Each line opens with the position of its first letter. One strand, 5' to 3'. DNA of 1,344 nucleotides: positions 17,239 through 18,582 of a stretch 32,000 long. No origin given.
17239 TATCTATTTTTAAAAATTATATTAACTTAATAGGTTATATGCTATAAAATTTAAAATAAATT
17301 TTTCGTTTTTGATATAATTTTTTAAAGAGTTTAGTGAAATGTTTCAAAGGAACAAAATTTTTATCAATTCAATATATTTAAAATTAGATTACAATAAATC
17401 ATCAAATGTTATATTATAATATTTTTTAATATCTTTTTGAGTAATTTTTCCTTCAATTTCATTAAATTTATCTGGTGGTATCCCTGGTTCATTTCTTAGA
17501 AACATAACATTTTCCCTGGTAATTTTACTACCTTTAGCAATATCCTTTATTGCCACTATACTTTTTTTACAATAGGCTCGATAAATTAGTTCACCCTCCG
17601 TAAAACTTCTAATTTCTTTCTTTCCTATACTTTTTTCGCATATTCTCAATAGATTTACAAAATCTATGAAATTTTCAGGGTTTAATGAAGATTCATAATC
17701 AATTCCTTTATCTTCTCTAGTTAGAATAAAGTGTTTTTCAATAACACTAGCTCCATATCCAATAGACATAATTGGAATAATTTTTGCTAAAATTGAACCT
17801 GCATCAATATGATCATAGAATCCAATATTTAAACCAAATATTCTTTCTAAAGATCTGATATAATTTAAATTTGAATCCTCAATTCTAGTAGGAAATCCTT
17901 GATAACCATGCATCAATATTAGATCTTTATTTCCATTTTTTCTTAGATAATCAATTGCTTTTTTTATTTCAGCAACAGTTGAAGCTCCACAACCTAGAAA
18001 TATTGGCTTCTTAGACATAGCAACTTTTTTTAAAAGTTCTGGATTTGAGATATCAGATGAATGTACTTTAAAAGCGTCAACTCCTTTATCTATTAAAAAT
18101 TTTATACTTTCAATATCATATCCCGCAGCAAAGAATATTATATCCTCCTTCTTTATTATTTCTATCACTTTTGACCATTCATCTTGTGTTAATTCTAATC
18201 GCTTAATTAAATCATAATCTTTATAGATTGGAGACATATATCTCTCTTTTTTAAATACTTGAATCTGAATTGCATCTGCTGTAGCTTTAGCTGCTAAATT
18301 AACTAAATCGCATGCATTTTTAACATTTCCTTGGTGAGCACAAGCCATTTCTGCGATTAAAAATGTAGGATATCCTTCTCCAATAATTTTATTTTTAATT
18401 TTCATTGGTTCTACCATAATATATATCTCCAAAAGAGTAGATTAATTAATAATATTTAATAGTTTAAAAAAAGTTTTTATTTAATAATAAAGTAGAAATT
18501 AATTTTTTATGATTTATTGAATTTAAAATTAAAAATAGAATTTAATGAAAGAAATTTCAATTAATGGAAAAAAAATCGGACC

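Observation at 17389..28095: Divergent NeuB subfamily with a rewired active site, present three times beside a canonical NeuB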

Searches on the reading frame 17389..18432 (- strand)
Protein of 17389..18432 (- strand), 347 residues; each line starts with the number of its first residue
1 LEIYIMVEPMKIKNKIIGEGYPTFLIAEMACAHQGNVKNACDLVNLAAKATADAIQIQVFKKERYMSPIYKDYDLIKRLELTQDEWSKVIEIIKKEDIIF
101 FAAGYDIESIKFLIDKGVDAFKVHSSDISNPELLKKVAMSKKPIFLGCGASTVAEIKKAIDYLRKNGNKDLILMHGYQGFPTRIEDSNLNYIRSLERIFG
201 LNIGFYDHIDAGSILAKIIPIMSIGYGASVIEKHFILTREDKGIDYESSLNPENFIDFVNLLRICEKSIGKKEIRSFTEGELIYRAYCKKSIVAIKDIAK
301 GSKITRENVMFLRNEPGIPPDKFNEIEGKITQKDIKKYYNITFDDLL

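Call 7: search_protein_families(library=pfam, proteins=[window:17389-18432:-], max_evalue=0.01)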
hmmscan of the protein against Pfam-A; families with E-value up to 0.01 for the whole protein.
window:17389-18432:- (347 aa): 2 families
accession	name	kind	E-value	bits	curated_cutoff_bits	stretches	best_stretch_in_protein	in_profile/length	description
PF03102.20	NeuB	-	7.9e-55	186.4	22.1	1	43-272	1-239/241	NeuB family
PF08666.17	SAF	-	1.6e-07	32.2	21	1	291-337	3-53/63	SAF domain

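Call 10: search_protein_families(library=ncbifam, proteins=[window:17389-18405:-], max_evalue=0.001)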
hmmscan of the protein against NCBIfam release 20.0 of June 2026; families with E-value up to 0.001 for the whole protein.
window:17389-18405:- (338 aa): 6 families
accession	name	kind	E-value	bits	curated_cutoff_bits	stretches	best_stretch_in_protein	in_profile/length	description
TIGR03569.1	NeuB_NnaB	equivalog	6.7e-71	239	399.65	1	14-328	1-325/329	N-acetylneuraminate synthase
TIGR03586.1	PseI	equivalog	4.7e-61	206.8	340.25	1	14-328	2-323/327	pseudaminic acid synthase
NF009239.0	PRK12595.1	equivalog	1.5e-06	27.5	279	1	84-165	178-259/360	bifunctional 3-deoxy-7-phosphoheptulonate synthase/chorismate mutase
TIGR01361.1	DAHP_synth_Bsub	equivalog_domain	1.6e-06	27.7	267.75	1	104-166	104-167/260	3-deoxy-7-phosphoheptulonate synthase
NF006421.0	PRK08673.1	subfamily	3.4e-06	26.5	335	1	104-165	173-235/338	3-deoxy-7-phosphoheptulonate synthase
NF009933.0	PRK13396.1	subfamily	0.00013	21.1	486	1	108-262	184-343/352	3-deoxy-7-phosphoheptulonate synthase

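Call 12: find_homologous_proteins(query=window:17389-18405:-)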
Query window:17389-18405:- (338 aa): 1037 proteins with E <= 0.001 among 3180 candidates; the best 120 are listed. Only proteins of 185 to 592 residues were searched: fused or split forms outside these lengths cannot appear, so this answer is no evidence that the protein stands alone or is whole; lengths 'longer' or 'shorter' looks for them.
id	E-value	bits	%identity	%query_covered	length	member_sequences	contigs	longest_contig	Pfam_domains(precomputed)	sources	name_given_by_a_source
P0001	7.4e-220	747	100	100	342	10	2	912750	PF03102.21,PF08666.18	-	-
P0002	1.8e-167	575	74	100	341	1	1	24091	PF03102.21,PF08666.18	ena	-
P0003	1.1e-165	569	72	100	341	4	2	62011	PF03102.21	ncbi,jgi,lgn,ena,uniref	ncbi:hypothetical protein LCGC14_0899100 [marine sediment metagenome]|uniref:AFP-like domain-contain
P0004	5.7e-163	560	72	100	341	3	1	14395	PF03102.21,PF08666.18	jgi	-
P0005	4.0e-162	557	72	100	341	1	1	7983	PF03102.21,PF08666.18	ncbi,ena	-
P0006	1.9e-161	555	72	96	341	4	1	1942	PF03102.21,PF08666.18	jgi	-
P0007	2.9e-161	554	72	100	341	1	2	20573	PF03102.21,PF08666.18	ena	-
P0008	1.7e-160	552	73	100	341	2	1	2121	PF03102.21,PF08666.18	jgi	-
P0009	7.2e-160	550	71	96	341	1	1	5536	PF03102.21,PF08666.18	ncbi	-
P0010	1.8e-159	548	71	100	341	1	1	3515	PF03102.21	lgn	-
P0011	2.0e-158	545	70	100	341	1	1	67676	PF03102.21,PF08666.18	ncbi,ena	-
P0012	2.5e-158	545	70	100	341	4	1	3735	PF03102.21,PF08666.18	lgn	-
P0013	9.4e-158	543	69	100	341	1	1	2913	PF03102.21,PF08666.18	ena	-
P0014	3.8e-157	541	69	100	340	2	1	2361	PF03102.21,PF08666.18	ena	-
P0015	4.8e-157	540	68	100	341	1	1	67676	PF03102.21,PF08666.18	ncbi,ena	-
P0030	1.1e-152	526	71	96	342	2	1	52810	PF03102.21,PF08666.18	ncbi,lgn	ncbi:MAG: N-acetylneuraminate synthase family protein [Promethearchaeota archaeon]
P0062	1.1e-138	480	61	100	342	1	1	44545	PF03102.21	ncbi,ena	-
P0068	1.9e-133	463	62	100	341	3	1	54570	PF03102.21,PF08666.18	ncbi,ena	-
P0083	1.1e-88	316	45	98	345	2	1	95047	PF03102.21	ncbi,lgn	ncbi:MAG: N-acetylneuraminate synthase family protein [Bacteroidota bacterium]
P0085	2.1e-86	308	42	100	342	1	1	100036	PF03102.21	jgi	jgi:sialic acid synthase SpsE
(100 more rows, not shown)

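Call 14: search_solved_structures(query=window:17389-18405:-, show_alignments=2)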
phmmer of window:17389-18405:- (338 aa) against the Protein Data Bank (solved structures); distinct sequences matched with E-value up to 0.001: 8.
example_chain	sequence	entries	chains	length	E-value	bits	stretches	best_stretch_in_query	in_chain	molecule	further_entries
8h2c_A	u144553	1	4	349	6.3e-36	127.4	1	14-327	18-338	Pseudaminic acid synthase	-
6ncs_A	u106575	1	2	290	5.3e-34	121.1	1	5-277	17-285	N-acetylneuraminic acid (Sialic acid) synthetase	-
1vli_A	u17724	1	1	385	9.6e-31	110.4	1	2-337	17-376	Spore coat polysaccharide biosynthesis protein spsE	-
1xuu_A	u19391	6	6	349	1.9e-27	99.5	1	2-332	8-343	polysialic acid capsule biosynthesis protein SiaC | N-acetylneuraminate synthase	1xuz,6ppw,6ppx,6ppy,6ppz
4ipj_A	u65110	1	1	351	3.3e-27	98.8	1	2-332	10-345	Polysialic acid capsule biosynthesis protein SiaC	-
2wqp_A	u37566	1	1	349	3.7e-27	98.6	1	2-332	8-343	POLYSIALIC ACID CAPSULE BIOSYNTHESIS PROTEIN SIAC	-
4ipi_A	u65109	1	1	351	6e-27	97.9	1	2-332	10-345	Polysialic acid capsule biosynthesis protein SiaC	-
3g8r_A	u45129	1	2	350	1.8e-20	76.6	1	14-330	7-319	Probable spore coat polysaccharide biosynthesis protein E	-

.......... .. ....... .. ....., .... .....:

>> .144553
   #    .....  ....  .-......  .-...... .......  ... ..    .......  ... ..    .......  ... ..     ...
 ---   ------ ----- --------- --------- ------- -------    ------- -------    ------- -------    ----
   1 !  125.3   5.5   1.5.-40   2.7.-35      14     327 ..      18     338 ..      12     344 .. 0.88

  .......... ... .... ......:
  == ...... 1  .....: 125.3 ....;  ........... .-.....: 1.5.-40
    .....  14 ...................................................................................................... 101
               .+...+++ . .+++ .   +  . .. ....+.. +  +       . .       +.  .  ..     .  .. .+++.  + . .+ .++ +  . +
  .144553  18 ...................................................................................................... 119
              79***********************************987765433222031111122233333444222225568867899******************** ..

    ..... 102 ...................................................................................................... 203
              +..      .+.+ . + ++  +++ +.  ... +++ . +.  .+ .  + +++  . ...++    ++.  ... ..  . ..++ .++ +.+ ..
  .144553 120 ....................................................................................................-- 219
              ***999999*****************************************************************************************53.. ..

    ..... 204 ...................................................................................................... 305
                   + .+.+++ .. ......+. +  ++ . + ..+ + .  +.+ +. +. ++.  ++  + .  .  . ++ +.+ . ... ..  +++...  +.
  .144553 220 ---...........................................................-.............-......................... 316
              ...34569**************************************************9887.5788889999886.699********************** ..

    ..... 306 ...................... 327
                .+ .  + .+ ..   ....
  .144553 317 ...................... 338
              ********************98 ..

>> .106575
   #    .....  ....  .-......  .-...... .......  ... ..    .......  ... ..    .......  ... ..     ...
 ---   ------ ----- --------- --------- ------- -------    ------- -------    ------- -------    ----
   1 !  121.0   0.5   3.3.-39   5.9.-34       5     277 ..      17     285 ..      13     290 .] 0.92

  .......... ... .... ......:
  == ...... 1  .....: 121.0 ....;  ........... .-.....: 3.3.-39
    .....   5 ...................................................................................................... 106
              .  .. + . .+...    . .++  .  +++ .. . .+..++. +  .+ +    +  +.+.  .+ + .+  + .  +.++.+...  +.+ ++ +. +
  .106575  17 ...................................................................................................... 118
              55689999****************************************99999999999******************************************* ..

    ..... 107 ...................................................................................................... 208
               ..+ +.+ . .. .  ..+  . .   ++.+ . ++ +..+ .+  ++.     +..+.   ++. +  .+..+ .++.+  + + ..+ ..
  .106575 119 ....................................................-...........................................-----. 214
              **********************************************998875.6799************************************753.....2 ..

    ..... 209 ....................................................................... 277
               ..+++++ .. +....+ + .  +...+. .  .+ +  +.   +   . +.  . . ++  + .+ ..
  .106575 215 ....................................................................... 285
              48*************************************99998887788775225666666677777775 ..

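Call 18: search_protein_representatives(protein=window:17389-18405:-)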
Query: 338 residues. Proteins with E-value up to 0.001 (for the whole library): 12653; up to 1e-10: 7258; up to 1e-30: 1283. The best 150 are listed.
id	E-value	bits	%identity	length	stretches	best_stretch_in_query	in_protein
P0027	1.5e-154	530.4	70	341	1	1-336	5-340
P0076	1.6e-112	392.4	68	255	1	1-250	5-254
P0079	1.7e-108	379.1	55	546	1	1-336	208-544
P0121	6.3e-86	304.9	34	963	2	3-328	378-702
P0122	1.0e-78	281.3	41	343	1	13-335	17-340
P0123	8.8e-77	274.9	38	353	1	8-336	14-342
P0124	1.1e-76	274.5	40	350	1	3-337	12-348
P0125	6.7e-76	272.0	41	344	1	2-334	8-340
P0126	1.4e-75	271.0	41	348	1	3-336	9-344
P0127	1.6e-75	270.7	41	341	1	1-328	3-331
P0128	1.4e-74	267.7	40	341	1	3-328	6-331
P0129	2.6e-73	263.5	43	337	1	1-329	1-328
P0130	3.7e-71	256.4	41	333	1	14-338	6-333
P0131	7.7e-71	255.4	39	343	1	1-329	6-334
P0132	4.9e-70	252.7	37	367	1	4-337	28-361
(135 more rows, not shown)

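Call 30: find_encoding_contigs(protein=P0011, flank=10000, max_places=2)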
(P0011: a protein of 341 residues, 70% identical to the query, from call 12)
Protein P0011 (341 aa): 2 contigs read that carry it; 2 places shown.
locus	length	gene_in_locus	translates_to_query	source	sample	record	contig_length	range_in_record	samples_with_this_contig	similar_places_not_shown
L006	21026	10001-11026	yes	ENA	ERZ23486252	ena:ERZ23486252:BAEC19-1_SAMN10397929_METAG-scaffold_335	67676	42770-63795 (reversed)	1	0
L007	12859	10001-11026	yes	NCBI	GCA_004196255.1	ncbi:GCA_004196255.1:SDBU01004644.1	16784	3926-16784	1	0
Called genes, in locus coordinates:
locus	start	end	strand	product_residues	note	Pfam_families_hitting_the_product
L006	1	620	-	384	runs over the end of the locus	PF01041:DegT_DnrJ_EryC1, PF01212:Beta_elim_lyase (weak)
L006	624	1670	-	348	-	PF00106:adh_short, PF04321:RmlD_sub_bind, PF05368:NmrA, PF01073:3Beta_HSD, PF01370:Epimerase, PF02719:Polysacc_synt_2, PF07993:NAD_binding_4, PF13460:NAD_binding_10, +1 more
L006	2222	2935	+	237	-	PF17836:PglD_N, PF00132:Hexapep (weak), PF25087:GMPPB_C (faint), PF00132:Hexapep (weak)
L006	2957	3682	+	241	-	PF22624:AASDHPPT_N (weak), PF01648:ACPS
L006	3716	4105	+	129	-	PF00903:Glyoxalase, PF13468:Glyoxalase_3 (faint), PF13669:Glyoxalase_4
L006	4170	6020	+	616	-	PF21211:FkbH_N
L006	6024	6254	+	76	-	-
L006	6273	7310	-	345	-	PF02350:Epimerase_2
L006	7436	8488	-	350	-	PF03102:NeuB, PF08666:SAF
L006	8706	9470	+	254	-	-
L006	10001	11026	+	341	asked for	PF03102:NeuB, PF08666:SAF (weak)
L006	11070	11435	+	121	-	-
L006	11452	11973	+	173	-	PF00132:Hexapep, PF14602:Hexapep_2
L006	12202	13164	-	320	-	PF00535:Glycos_transf_2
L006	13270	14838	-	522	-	PF00884:Sulfatase, PF01663:Phosphodiest (faint), PF16347:SGSH_C (weak)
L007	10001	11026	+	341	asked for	PF03102:NeuB, PF08666:SAF (weak)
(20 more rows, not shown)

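Call 31: find_encoding_contigs(protein=P0030, flank=10000, max_places=2)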
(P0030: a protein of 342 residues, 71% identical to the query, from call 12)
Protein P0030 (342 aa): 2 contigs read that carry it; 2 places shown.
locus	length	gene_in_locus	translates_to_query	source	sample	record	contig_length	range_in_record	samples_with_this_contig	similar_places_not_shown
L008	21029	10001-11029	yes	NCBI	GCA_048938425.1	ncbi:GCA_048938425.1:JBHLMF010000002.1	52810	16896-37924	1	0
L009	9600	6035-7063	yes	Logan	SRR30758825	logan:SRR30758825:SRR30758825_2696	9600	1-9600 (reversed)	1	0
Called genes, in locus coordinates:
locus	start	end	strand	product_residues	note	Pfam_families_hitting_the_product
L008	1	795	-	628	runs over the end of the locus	-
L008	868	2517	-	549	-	-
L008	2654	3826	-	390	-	-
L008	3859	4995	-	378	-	PF01041:DegT_DnrJ_EryC1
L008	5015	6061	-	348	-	PF00106:adh_short, PF04321:RmlD_sub_bind, PF01073:3Beta_HSD, PF01370:Epimerase, PF02719:Polysacc_synt_2, PF07993:NAD_binding_4, PF13460:NAD_binding_10, PF16363:GDP_Man_Dehyd, +1 more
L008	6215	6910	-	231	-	-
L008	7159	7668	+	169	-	-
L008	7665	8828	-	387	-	PF02350:Epimerase_2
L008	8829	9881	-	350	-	PF03102:NeuB, PF08666:SAF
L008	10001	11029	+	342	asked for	PF03102:NeuB, PF08666:SAF (weak)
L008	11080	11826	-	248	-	PF02348:CTP_transf_3, PF12804:NTP_transf_3 (weak)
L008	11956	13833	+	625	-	PF02350:Epimerase_2 (weak)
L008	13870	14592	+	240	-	PF01209:Ubie_methyltran (weak), PF05219:DREV, PF03141:Methyltransf_29, PF13489:Methyltransf_23, PF13847:Methyltransf_31, PF08241:Methyltransf_11, PF08242:Methyltransf_12, PF13649:Methyltransf_25, +3 more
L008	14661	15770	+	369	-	PF00534:Glycos_transf_1, PF13692:Glyco_trans_1_4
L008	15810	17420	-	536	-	-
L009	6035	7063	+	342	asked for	PF03102:NeuB, PF08666:SAF (weak)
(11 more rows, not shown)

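Call 43: find_related_loci(query=A1, collection=genome_contigs, flank=10000)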
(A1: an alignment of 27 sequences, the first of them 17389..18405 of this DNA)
Query A1 (338 aa) in genome_contigs; peptide patterns used: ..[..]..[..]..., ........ (x = any residue, [..] = any of these).
13 stretches matched a pattern; 6 encode a relative of the query (tblastn E <= 1e-3); 6 distinct loci.
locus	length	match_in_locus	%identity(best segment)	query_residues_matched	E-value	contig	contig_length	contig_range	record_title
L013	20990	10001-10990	70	9-338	6e-162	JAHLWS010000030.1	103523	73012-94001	MAG: Promethearchaeota archaeon isolate 33X4 k141_32997, whole genome shotgun sequence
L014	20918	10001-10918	41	1-306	8e-74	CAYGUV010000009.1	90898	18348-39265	MAG TPA_asm: uncultured Micavibrio sp. isolate ERP117304_co2_105 genome assembly, contig: NODE_244_length_90898_cov_23.6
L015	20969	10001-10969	36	14-338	1e-67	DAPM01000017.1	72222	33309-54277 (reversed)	MAG TPA_asm: archaeon UBA543 isolate UBA543 UBA543_contig_2871, whole genome shotgun sequence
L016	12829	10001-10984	36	1-327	3e-66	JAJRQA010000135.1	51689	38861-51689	MAG: Alphaproteobacteria bacterium isolate Dive100_bin10.29 k141_596762, whole genome shotgun sequence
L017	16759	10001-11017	37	1-337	3e-82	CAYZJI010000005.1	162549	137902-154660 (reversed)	MAG TPA_asm: uncultured Enterobacteriaceae bacterium isolate SRP237561_co1_343 genome assembly, contig: NODE_97_length_1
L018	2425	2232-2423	69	1-64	4e-25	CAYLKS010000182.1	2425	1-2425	MAG TPA_asm: uncultured bacterium isolate binchicken_co256_502 genome assembly, contig: NODE_162657_length_2425_cov_7.41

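Call 44: find_related_loci(query=A1, collection=metagenome_contigs, flank=10000)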
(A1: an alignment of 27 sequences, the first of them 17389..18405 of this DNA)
Query A1 (338 aa) in metagenome_contigs; peptide patterns used: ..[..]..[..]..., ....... (x = any residue, [..] = any of these).
119 stretches matched a pattern; 48 encode a relative of the query (tblastn E <= 1e-3); 47 distinct loci.
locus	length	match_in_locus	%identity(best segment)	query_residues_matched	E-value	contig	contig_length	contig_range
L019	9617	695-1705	72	1-337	2e-172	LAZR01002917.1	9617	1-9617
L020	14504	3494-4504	73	1-337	3e-171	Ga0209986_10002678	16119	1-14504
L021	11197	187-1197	72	1-337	1e-170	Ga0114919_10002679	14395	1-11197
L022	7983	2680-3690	72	1-337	6e-170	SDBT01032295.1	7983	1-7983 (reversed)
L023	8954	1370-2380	71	1-337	4e-168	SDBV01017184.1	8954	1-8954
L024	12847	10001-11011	70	1-337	2e-166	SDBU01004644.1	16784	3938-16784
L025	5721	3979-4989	68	1-337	4e-166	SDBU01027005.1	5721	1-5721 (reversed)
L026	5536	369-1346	71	12-337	1e-165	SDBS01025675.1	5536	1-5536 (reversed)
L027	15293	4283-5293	68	1-337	5e-161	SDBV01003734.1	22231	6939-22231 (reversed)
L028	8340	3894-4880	68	9-337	5e-161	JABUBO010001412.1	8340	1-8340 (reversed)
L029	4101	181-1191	68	1-337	7e-166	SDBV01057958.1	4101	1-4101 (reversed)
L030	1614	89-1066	71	12-337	7e-175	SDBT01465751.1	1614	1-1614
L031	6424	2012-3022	68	1-337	2e-158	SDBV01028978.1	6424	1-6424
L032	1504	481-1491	67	1-337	9e-169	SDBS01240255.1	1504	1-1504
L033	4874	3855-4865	62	1-337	5e-151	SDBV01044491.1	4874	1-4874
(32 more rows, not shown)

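Call 46: find_encoding_contigs(protein=P0083, flank=10000, max_places=1)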
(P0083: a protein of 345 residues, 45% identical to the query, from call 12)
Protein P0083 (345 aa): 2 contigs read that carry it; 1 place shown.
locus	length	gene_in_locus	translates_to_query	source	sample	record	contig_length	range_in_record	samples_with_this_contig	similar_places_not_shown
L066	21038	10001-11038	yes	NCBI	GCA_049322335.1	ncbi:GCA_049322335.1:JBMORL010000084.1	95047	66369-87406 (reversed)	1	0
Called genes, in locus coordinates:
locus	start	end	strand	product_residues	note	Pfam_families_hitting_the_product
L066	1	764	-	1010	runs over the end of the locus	PF26628:DUF8202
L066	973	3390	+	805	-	-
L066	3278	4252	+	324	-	-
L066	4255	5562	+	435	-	PF00005:ABC_tran, PF13304:AAA_21 (faint), PF14524:Wzt_C (weak)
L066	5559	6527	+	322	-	PF13489:Methyltransf_23, PF05175:MTS (weak), PF13847:Methyltransf_31, PF08241:Methyltransf_11, PF08242:Methyltransf_12, PF13649:Methyltransf_25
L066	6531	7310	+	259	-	PF05721:PhyH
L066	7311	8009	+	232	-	PF02348:CTP_transf_3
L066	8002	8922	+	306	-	PF00701:DHDPS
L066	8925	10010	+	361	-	PF01757:Acyl_transf_3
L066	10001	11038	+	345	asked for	PF03102:NeuB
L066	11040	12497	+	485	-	PF03062:MBOAT, PF13813:MBOAT_2 (weak)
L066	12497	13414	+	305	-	-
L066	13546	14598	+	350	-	PF03102:NeuB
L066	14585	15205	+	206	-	PF17836:PglD_N, PF25087:GMPPB_C (faint), PF25084:LbH_EIF2B (weak), PF00132:Hexapep, PF14602:Hexapep_2 (weak)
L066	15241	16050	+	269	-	PF01261:AP_endonuc_2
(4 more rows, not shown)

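Call 47: find_encoding_contigs(protein=P0085, flank=10000, max_places=1)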
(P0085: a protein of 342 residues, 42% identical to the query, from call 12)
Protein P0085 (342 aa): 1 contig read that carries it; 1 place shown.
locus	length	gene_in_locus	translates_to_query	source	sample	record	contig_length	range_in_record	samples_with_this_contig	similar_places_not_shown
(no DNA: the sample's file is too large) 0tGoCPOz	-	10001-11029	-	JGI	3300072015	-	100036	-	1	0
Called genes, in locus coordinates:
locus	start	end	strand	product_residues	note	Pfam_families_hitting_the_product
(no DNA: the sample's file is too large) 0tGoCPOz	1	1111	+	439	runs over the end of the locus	PF03446:NAD_binding_2 (faint), PF03721:UDPG_MGDP_dh_N, PF00984:UDPG_MGDP_dh, PF03720:UDPG_MGDP_dh_C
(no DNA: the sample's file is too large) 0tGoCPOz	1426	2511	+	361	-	PF01370:Epimerase, PF02719:Polysacc_synt_2 (weak), PF04321:RmlD_sub_bind (weak), PF16363:GDP_Man_Dehyd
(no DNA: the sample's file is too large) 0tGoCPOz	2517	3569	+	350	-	PF01370:Epimerase, PF16363:GDP_Man_Dehyd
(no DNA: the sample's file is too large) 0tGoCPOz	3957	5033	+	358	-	PF03102:NeuB, PF08666:SAF (weak)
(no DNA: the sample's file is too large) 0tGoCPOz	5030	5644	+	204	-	PF17836:PglD_N, PF25084:LbH_EIF2B (faint), PF25087:GMPPB_C (faint), PF00132:Hexapep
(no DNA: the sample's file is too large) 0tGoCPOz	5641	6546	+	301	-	PF01261:AP_endonuc_2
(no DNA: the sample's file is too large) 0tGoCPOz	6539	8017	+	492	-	PF00571:CBS (faint), PF01041:DegT_DnrJ_EryC1, PF00155:Aminotran_1_2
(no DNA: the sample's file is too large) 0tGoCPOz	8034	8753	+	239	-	PF02348:CTP_transf_3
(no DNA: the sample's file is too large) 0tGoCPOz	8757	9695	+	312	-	PF00701:DHDPS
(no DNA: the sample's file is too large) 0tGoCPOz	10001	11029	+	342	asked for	PF03102:NeuB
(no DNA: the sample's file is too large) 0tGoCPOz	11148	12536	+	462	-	PF03358:FMN_red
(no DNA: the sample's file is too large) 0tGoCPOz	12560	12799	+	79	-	PF00550:PP-binding (weak)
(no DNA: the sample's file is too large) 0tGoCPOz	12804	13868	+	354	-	-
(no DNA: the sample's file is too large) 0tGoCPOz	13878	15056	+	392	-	PF03062:MBOAT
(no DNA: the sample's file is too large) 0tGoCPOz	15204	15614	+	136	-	PF00903:Glyoxalase, PF13468:Glyoxalase_3 (weak), PF13669:Glyoxalase_4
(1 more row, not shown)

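Call 51: find_encoding_contigs(protein=P0068, flank=10000, max_places=1)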
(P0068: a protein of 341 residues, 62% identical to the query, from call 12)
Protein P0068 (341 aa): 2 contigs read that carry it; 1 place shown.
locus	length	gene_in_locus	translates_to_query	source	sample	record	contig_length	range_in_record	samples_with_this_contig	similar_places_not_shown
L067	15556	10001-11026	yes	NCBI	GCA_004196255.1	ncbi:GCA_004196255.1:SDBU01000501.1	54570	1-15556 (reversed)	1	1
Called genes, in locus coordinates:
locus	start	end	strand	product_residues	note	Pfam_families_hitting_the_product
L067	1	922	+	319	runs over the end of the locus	PF13578:Methyltransf_24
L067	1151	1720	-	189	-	PF00132:Hexapep, PF14602:Hexapep_2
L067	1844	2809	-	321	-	PF00535:Glycos_transf_2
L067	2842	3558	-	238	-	PF01041:DegT_DnrJ_EryC1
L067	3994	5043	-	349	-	PF00106:adh_short (faint), PF04321:RmlD_sub_bind, PF01073:3Beta_HSD, PF01370:Epimerase, PF02719:Polysacc_synt_2, PF07993:NAD_binding_4 (weak), PF13460:NAD_binding_10, PF16363:GDP_Man_Dehyd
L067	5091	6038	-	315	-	-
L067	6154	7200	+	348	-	PF03102:NeuB, PF08666:SAF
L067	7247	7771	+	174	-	PF13302:Acetyltransf_3, PF00583:Acetyltransf_1, PF13508:Acetyltransf_7 (faint)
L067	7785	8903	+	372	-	PF02350:Epimerase_2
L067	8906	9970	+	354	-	-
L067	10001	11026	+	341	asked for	PF03102:NeuB, PF08666:SAF (weak)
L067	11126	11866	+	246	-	PF02348:CTP_transf_3, PF12804:NTP_transf_3 (weak)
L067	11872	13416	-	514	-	-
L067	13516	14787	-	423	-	PF13439:Glyco_transf_4, PF13579:Glyco_trans_4_4, PF00534:Glycos_transf_1, PF13692:Glyco_trans_1_4, PF13524:Glyco_trans_1_2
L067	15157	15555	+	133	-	?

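Call 52: find_encoding_contigs(protein=P0062, flank=10000, max_places=1)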
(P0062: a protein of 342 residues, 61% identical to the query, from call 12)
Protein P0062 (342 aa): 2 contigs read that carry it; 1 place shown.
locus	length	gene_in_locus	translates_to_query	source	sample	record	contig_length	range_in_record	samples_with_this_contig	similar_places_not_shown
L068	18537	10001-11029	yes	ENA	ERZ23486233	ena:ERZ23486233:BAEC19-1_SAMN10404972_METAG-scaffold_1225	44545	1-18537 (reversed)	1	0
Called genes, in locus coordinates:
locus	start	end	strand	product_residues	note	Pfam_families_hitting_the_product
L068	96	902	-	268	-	-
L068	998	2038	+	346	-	PF00534:Glycos_transf_1, PF13692:Glyco_trans_1_4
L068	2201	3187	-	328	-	-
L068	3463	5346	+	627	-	PF02350:Epimerase_2 (weak)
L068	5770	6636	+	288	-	PF08241:Methyltransf_11 (faint)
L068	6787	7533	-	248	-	PF02348:CTP_transf_3, PF12804:NTP_transf_3 (weak)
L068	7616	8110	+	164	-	PF00702:Hydrolase (weak), PF13419:HAD_2 (weak), PF08282:Hydrolase_3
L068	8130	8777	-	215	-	PF04131:NanE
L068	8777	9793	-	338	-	PF03102:NeuB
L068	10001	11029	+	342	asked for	PF03102:NeuB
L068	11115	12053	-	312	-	-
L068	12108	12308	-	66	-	-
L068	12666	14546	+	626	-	-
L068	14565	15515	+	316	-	PF02475:TRM5-TYW2_MTfase, PF05050:Methyltransf_21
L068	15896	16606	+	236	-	PF00657:Lipase_GDSL, PF13472:Lipase_GDSL_2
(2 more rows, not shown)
